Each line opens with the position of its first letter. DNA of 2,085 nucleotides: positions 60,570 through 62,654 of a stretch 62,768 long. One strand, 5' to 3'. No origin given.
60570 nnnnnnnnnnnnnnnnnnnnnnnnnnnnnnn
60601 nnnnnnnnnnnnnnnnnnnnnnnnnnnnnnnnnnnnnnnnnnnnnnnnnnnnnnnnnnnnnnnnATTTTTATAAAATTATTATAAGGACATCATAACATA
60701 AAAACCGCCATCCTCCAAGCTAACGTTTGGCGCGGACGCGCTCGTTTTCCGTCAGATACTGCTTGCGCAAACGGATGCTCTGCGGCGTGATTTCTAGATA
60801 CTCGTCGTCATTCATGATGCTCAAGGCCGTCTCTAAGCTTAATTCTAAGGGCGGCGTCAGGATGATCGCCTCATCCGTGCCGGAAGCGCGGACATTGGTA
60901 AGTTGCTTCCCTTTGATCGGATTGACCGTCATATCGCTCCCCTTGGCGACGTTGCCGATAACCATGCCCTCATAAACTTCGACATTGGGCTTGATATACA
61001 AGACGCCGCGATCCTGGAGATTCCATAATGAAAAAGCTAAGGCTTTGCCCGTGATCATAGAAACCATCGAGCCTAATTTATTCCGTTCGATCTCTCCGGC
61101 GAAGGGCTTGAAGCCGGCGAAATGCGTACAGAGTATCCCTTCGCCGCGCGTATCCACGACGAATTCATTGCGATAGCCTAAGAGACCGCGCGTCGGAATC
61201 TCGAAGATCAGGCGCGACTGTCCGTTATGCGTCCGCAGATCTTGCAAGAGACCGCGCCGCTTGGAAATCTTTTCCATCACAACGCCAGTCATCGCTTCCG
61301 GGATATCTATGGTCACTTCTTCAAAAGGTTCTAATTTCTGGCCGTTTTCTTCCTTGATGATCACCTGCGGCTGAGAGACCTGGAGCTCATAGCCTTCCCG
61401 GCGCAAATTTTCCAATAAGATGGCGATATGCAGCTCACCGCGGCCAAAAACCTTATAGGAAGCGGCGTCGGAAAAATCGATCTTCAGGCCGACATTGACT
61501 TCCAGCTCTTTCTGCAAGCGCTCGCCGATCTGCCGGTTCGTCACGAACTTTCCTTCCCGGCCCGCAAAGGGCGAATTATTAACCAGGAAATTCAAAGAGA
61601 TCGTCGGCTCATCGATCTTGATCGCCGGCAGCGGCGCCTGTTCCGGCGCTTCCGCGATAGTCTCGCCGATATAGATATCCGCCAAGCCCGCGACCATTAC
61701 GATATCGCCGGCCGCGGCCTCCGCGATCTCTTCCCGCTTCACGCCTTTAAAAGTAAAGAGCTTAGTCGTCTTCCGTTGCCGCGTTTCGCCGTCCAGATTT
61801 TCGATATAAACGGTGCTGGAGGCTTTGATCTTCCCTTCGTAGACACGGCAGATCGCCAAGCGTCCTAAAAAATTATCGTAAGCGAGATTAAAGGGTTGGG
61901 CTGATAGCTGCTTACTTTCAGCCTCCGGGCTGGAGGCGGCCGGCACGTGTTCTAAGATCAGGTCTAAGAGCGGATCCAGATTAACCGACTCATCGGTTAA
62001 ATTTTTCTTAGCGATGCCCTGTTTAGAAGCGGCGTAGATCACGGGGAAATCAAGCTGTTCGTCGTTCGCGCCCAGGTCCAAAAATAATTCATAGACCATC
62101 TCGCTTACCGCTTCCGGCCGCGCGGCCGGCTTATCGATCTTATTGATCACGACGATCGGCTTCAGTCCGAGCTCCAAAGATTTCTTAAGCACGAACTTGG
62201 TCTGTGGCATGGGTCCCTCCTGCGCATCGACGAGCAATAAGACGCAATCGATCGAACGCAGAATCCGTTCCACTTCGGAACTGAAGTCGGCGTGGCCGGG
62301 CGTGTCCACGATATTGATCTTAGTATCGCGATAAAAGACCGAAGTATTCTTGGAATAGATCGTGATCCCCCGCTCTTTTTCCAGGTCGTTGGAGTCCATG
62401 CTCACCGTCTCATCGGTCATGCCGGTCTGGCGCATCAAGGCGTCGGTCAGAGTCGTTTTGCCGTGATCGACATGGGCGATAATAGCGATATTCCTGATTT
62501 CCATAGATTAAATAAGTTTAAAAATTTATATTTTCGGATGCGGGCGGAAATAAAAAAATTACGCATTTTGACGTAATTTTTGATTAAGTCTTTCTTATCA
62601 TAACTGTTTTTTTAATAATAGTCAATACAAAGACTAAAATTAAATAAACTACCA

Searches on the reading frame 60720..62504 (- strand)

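Call 6: search_protein_families(library=pfam, proteins=[window:60720-62504:-], max_evalue=0.01)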
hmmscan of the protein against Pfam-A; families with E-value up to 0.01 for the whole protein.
window:60720-62504:- (594 aa): 10 families
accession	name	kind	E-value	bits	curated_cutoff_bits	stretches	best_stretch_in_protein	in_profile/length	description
PF00009.33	GTP_EFTU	-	1.3e-55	188.4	26.5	1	2-188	2-187/188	Elongation factor Tu GTP binding domain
PF21018.2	BipA_C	-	2.9e-42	143.3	23.8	1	478-585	2-109/110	TypA/BipA C-terminal domain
PF00679.30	EFG_C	-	6.1e-20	71.5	27.9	1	390-473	2-86/89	Elongation factor G C-terminus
PF03144.31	GTP_EFTU_D2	-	9.2e-12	45.7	30.3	1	214-284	1-73/73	Elongation factor Tu domain 2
PF22042.2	EF-G_D2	-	4.1e-10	40.1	27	1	205-285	7-83/84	Elongation factor G domain 2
PF01926.29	MMR_HSR1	-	3.1e-07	30.9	21.9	1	6-122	2-113/113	50S ribosome-binding GTPase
PF02421.24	FeoB_N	-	0.00017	21.6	27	1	45-169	31-152/156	Ferrous iron transport protein B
PF00735.24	Septin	-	0.00066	19.5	26.2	1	6-75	7-76/280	Septin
PF09439.16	SRPRB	-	0.0042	16.9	25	1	5-92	5-80/178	Signal recognition particle receptor beta subunit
PF04548.22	AIG1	-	0.008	16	27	0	44-90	32-79/212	AIG1 family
